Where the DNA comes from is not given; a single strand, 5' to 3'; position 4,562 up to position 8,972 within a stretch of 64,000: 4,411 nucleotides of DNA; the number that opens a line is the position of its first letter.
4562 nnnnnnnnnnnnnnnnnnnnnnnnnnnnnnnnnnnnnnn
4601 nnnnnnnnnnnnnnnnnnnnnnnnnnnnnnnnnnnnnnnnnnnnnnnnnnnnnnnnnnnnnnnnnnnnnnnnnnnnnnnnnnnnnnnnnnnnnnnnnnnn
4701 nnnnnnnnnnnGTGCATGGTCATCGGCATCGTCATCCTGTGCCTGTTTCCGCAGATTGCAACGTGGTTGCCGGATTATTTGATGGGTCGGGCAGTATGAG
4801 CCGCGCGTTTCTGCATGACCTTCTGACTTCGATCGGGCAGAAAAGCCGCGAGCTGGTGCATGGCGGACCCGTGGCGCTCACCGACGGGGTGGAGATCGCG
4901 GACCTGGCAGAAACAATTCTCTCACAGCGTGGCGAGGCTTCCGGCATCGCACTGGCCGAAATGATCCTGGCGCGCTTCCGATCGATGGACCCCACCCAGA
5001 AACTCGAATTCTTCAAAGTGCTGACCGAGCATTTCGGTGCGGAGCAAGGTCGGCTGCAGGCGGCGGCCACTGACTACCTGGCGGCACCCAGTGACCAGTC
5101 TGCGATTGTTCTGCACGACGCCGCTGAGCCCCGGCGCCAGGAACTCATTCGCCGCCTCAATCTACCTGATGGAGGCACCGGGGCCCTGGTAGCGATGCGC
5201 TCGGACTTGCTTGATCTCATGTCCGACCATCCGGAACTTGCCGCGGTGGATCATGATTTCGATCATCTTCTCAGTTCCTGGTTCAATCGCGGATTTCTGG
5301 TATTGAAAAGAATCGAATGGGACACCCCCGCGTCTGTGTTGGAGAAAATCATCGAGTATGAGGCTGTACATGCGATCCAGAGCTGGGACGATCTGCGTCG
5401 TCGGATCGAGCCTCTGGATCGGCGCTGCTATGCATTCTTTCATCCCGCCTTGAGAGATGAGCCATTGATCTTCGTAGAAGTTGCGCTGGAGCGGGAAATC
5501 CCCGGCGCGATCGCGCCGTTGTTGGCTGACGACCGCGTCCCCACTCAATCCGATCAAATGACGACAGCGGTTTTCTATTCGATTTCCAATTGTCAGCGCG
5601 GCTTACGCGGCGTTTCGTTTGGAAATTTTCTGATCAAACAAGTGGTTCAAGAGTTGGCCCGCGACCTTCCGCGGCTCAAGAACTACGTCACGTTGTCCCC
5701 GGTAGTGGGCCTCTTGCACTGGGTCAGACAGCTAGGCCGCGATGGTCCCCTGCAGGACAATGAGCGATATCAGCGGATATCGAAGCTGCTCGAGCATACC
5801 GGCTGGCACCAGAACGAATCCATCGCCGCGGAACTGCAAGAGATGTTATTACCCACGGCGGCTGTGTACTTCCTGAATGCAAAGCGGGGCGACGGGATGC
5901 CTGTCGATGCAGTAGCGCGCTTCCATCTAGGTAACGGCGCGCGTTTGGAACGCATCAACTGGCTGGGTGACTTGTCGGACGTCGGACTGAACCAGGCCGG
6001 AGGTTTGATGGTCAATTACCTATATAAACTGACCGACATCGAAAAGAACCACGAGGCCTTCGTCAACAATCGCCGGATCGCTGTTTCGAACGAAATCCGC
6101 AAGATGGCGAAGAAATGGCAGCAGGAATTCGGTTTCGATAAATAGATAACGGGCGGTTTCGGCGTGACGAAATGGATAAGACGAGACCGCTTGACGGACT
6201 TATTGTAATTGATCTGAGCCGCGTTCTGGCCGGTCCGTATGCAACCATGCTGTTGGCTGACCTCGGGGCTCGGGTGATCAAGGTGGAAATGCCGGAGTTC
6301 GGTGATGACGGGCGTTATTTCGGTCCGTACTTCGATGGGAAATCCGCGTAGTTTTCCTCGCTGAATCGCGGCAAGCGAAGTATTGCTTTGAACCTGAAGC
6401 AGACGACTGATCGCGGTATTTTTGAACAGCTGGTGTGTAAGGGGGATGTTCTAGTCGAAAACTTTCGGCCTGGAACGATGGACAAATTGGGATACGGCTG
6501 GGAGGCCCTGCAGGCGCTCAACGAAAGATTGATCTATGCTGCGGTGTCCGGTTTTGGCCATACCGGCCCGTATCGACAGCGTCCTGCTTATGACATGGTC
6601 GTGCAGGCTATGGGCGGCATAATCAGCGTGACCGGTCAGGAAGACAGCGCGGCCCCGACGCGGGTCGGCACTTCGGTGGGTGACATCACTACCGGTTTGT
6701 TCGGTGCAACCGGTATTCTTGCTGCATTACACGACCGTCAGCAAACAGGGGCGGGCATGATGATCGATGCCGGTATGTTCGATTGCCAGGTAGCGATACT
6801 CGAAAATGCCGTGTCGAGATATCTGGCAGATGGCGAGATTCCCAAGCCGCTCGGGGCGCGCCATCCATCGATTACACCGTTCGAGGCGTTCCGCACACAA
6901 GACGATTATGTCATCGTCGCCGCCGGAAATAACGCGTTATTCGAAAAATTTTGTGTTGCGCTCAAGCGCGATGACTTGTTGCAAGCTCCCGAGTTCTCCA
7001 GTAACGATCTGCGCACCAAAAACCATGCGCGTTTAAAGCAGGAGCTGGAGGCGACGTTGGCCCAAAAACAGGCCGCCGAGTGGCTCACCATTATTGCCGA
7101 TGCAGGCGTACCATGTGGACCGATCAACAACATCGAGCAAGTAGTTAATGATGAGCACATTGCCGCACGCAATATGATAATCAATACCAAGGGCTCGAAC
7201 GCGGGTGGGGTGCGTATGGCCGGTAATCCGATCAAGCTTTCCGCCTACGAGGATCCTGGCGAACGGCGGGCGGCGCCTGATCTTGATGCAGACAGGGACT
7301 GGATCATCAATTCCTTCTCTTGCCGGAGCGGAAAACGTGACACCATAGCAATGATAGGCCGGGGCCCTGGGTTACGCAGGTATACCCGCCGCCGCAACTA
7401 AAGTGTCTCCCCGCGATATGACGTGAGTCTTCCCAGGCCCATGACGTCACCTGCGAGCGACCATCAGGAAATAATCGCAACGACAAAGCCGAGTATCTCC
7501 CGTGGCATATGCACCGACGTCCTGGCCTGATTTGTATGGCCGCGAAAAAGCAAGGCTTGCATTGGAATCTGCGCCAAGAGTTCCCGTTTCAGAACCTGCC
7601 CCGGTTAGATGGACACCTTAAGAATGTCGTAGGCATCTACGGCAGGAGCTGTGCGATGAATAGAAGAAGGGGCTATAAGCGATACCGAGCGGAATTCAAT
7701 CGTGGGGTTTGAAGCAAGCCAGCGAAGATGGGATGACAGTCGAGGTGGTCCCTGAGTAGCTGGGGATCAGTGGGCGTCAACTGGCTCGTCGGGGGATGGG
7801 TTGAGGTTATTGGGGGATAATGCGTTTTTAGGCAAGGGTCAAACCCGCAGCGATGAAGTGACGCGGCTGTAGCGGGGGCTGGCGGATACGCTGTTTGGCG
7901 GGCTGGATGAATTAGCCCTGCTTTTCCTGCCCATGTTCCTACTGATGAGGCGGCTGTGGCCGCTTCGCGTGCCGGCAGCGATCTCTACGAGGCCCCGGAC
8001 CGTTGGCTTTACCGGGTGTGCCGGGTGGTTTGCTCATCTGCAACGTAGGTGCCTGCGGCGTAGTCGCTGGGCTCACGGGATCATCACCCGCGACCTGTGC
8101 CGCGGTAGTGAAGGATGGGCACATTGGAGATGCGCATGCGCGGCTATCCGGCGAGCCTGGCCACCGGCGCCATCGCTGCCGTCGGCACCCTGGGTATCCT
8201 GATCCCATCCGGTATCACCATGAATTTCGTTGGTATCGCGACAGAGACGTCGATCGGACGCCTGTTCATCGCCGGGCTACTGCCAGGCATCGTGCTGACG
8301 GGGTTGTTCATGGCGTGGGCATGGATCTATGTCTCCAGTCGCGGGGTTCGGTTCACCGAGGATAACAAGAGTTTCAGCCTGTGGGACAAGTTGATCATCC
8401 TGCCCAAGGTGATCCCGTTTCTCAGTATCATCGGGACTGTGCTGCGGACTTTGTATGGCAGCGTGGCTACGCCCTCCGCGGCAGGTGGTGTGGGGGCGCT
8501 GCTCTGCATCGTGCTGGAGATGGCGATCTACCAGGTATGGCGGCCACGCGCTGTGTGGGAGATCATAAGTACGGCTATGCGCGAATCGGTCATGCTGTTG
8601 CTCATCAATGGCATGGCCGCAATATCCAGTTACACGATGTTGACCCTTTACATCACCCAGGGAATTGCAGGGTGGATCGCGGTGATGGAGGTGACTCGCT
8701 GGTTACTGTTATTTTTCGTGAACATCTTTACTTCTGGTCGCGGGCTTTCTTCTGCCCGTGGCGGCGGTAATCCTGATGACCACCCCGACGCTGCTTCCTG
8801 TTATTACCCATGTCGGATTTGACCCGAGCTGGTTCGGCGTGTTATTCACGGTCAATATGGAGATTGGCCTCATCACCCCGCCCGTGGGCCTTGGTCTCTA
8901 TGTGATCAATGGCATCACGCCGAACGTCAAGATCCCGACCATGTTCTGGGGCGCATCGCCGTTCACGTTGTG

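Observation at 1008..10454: Two divergent malonate modules side by side: a lower-GC acquired cassette next to the wreck of the resident high-GC copy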

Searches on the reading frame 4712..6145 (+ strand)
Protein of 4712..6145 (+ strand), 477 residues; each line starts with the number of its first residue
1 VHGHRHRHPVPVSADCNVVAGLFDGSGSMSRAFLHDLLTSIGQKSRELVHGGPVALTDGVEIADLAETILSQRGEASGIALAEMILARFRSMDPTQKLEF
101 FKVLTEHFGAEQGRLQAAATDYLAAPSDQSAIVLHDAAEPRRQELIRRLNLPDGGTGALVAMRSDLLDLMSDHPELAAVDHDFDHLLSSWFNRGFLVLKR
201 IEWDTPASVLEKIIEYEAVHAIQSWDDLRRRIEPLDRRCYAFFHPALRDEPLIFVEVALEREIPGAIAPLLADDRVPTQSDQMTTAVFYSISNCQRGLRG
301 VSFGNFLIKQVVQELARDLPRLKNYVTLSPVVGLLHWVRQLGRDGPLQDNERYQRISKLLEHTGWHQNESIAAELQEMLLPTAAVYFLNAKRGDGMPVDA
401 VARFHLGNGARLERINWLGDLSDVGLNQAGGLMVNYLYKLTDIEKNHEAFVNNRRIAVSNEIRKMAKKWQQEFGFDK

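Call 3: search_protein_families(library=pfam, proteins=[window:4712-6145:+])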
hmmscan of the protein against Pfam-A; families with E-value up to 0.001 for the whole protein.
window:4712-6145:+ (477 aa): 2 families
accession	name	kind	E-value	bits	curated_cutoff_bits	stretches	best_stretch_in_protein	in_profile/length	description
PF05292.17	MCD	-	1.1e-102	343.4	23.2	1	194-439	1-253/253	Malonyl-CoA decarboxylase C-terminal domain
PF17408.7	MCD_N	-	3.5e-27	94.8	22.4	1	108-191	1-85/85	Malonyl-CoA decarboxylase N-terminal domain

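Call 33: find_related_loci(query=window:4796-6145:+, collection=genome_contigs, flank=8000)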
Query window:4796-6145:+ (449 aa) in genome_contigs; peptide patterns used: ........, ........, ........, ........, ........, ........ (x = any residue, [..] = any of these).
80 stretches matched a pattern; 1 encode a relative of the query (tblastn E <= 1e-3); 1 distinct loci.
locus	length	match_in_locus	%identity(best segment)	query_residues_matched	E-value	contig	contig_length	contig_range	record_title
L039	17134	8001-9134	50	33-438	3e-119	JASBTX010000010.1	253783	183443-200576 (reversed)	MAG: Paracoccaceae bacterium isolate BWSM_50 k141_2271472, whole genome shotgun sequence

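Call 34: find_homologous_proteins(query=window:4796-6145:+, max_evalue=1e-30)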
Query window:4796-6145:+ (449 aa): 8000 proteins with E <= 1e-30 among 8000 candidates; the best 120 are listed.
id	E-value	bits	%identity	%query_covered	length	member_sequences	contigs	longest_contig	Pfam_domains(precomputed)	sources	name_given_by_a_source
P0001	0.0e+0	1010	100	100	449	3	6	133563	PF05292.18,PF17408.8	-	-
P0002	2.7e-256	868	86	100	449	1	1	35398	PF05292.18,PF17408.8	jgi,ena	-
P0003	2.2e-218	743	75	100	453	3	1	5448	PF05292.18,PF17408.8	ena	-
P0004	5.0e-195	667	68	99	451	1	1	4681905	PF05292.18,PF17408.8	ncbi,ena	-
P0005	5.5e-174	597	62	98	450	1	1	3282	PF05292.18,PF17408.8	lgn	-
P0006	1.1e-163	563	59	99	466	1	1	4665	PF05292.18,PF17408.8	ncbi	-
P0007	3.2e-163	562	53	97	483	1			PF05292.18,PF17408.8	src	-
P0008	3.8e-162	558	58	98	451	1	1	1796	PF05292.18,PF17408.8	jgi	jgi:malonyl-CoA decarboxylase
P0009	1.4e-161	556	58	98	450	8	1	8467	PF05292.18,PF17408.8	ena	-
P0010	3.5e-161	555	58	98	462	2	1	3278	PF05292.18,PF17408.8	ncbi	-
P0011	5.3e-161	554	58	98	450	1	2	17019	PF05292.18,PF17408.8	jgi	jgi:malonyl-CoA decarboxylase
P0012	1.1e-160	553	59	98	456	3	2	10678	PF05292.18,PF17408.8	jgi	-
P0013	1.1e-160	553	58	98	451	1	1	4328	PF05292.18,PF17408.8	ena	-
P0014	1.2e-160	553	58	97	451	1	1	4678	PF05292.18,PF17408.8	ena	-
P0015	1.2e-160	553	59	98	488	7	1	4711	PF05292.18,PF17408.8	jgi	jgi:malonyl-CoA decarboxylase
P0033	5.1e-160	551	59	98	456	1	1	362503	PF05292.18,PF17408.8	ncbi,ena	-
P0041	1.6e-159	550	58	98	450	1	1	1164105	PF05292.18,PF17408.8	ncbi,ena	-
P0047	2.1e-159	549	58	97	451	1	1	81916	PF05292.18,PF17408.8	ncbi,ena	-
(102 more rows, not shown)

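Call 35: find_encoding_contigs(protein=P0002, flank=10000, max_places=3)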
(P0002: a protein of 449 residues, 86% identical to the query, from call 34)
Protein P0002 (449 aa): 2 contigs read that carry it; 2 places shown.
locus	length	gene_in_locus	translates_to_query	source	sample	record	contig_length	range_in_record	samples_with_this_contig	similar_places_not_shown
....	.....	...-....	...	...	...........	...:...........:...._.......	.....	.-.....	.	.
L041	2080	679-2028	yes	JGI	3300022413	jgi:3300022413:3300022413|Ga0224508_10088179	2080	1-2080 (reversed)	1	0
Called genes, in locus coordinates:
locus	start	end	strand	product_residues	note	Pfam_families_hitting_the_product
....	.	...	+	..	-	?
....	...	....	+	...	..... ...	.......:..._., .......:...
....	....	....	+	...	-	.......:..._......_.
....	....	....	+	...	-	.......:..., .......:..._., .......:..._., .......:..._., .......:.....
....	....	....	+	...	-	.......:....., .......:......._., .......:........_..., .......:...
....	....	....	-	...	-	-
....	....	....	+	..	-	-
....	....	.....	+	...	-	-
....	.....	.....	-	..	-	-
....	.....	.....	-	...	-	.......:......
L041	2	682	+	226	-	?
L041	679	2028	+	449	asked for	PF17408:MCD_N, PF05292:MCD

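Call 36: find_encoding_contigs(protein=P0003, flank=10000, max_places=3)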
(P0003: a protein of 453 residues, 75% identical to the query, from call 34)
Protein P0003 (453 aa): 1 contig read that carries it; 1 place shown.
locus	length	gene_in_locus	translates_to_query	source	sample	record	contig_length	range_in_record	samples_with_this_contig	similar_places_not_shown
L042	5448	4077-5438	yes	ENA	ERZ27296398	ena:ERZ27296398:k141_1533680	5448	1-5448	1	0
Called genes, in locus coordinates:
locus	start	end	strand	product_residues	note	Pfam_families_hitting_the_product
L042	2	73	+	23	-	?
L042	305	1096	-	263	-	PF00392:GntR, PF07729:FCD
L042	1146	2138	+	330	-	PF03480:DctP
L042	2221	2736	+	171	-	PF04290:DctQ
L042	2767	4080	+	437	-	PF06808:DctM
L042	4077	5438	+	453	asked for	PF17408:MCD_N, PF05292:MCD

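Call 51: list_cluster_members(proteins=[P0004, P0006, P0010, P0033, P0041, P0047, P0170, P0140, P0182, P0133])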
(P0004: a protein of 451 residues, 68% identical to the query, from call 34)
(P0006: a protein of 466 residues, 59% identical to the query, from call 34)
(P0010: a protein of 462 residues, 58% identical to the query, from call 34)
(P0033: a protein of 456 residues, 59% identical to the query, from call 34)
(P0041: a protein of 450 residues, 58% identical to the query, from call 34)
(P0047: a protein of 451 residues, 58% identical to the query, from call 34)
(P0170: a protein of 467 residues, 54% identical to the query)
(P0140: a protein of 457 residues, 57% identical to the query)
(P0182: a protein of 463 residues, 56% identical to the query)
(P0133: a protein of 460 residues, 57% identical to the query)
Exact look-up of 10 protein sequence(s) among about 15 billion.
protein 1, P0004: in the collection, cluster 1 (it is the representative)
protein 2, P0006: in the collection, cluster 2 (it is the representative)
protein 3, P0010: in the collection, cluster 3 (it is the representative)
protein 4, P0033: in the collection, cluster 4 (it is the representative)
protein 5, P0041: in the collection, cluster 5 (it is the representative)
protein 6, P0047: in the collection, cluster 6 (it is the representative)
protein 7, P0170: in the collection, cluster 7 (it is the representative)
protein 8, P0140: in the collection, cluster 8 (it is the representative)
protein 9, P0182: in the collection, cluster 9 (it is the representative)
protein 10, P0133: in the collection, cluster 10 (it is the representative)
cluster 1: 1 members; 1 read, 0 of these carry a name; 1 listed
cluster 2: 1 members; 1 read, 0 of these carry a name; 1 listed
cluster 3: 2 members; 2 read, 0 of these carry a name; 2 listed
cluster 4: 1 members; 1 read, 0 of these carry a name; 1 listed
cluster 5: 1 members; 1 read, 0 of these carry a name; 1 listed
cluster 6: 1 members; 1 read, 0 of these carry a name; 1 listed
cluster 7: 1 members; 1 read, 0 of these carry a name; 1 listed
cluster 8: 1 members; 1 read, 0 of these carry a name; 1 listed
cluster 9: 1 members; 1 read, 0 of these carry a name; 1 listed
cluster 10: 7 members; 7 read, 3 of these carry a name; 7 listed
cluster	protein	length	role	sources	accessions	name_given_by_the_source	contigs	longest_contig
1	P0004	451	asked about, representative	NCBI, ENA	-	-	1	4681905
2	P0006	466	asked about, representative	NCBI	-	-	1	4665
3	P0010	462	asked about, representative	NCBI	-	-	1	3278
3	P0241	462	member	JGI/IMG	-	-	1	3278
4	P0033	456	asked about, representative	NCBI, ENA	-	-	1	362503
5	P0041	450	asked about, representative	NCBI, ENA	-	-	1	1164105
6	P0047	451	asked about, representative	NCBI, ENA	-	-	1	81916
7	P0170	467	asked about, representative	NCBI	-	-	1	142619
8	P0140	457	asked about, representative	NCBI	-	-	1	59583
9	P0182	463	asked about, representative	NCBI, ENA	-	-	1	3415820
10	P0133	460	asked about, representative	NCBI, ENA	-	-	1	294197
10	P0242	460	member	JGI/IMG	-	malonyl-CoA decarboxylase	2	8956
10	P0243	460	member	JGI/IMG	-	malonyl-CoA decarboxylase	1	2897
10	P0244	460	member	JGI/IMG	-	malonyl-CoA decarboxylase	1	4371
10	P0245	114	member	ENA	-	-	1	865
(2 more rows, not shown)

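Call 54: find_related_loci(query=A1, collection=genome_contigs, flank=9000)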
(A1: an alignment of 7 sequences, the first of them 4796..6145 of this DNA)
Query A1 (449 aa) in genome_contigs; peptide patterns used: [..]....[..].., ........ (x = any residue, [..] = any of these).
600 stretches matched a pattern (row limit reached: there are more); 571 encode a relative of the query (tblastn E <= 1e-3); the best 80 are kept; 80 distinct loci.
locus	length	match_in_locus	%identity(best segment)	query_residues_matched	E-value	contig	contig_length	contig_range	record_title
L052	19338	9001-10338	68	1-446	0e+0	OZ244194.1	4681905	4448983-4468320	MAG: Arenicellales bacterium isolate 1000d660-bfdf-43c6-b180-46d6a97c6c25 genome assembly, chromosome: 1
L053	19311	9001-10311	58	2-439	5e-163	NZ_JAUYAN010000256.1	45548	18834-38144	MAG: Bradyrhizobium sp. isolate C18_metabat.bin.89 C18_k141_356149, whole genome shotgun sequence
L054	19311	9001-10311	58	2-439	2e-162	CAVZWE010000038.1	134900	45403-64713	MAG: uncultured Alphaproteobacteria bacterium isolate MFD02134.bin.1.189 genome assembly, contig: contig_830, whole geno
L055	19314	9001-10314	58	1-440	2e-161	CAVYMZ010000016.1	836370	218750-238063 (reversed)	MAG: uncultured Alphaproteobacteria bacterium isolate MFD05705.bin.2.82 genome assembly, contig: contig_53899, whole gen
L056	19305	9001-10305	58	4-439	2e-160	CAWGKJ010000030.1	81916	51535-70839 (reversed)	MAG: uncultured Alphaproteobacteria bacterium isolate MFD05705.bin.2.113 genome assembly, contig: contig_50280, whole ge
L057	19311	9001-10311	57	2-439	2e-160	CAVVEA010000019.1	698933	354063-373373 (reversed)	MAG: uncultured Alphaproteobacteria bacterium isolate MFD02134.bin.1.91 genome assembly, contig: contig_4631, whole geno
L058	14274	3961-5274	58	2-440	3e-160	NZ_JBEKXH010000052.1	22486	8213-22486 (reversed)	MAG: Bradyrhizobium sp. isolate SPRUCE 647 SPRUCE_647_52, whole genome shotgun sequence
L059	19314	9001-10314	56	1-439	1e-159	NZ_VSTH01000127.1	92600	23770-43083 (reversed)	Bradyrhizobium hipponense strain aSej3 asej3_(paired)_trimmed_(paired)_contig_127, whole genome shotgun sequence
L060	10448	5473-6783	57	2-439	2e-159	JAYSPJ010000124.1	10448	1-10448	MAG: Bradyrhizobium sp. isolate GFS_11492 GFS_11492_123, whole genome shotgun sequence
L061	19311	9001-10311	57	2-439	2e-159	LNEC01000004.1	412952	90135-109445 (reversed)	MAG: Bradyrhizobiaceae bacterium Ga0074131 Ga0074131_103.1, whole genome shotgun sequence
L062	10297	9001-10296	57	2-434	2e-159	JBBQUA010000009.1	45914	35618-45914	MAG: Hyphomicrobiales bacterium isolate Co_metawrap_1873 Cmw_1873_k141_254124_length_45914_cov_10.9513, whole genome sho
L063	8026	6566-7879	56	2-440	4e-159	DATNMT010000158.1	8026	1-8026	MAG TPA_asm: Bradyrhizobium sp. isolate SMAG_U11486 k141_104893, whole genome shotgun sequence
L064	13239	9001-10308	56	1-439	4e-159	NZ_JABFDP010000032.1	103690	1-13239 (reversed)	Bradyrhizobium denitrificans strain LMG 8443 Scaffold32, whole genome shotgun sequence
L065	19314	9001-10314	57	1-439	3e-159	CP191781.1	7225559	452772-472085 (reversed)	Bradyrhizobium guangxiense strain CCBAU 53363 chromosome, complete genome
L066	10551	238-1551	57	1-439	5e-159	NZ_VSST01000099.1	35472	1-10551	Bradyrhizobium canariense strain BTA-1 BTA-1_S1_R1_contig_100, whole genome shotgun sequence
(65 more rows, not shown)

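Call 58: search_protein_families(library=ncbifam, proteins=[window:4796-6145:+], max_evalue=0.00001)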
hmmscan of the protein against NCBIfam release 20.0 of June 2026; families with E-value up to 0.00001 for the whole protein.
window:4796-6145:+ (449 aa): 0 families

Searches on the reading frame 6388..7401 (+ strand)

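Call 3: search_protein_families(library=pfam, proteins=[window:6388-7401:+])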
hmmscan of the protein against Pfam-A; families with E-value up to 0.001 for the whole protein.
window:6388-7401:+ (337 aa): 1 family
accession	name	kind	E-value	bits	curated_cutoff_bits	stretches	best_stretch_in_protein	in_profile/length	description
PF02515.22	CoA_transf_3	-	8.8e-94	315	23.3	1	1-302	67-365/366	CoA-transferase family III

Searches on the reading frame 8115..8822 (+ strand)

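Call 3: search_protein_families(library=pfam, proteins=[window:8115-8822:+])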
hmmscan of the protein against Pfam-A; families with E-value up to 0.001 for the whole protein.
window:8115-8822:+ (235 aa): 1 family
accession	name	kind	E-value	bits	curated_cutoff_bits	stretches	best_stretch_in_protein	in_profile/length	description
PF06808.19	DctM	-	2.2e-22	79.9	23.8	1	5-205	121-319/413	Tripartite ATP-independent periplasmic transporter, DctM component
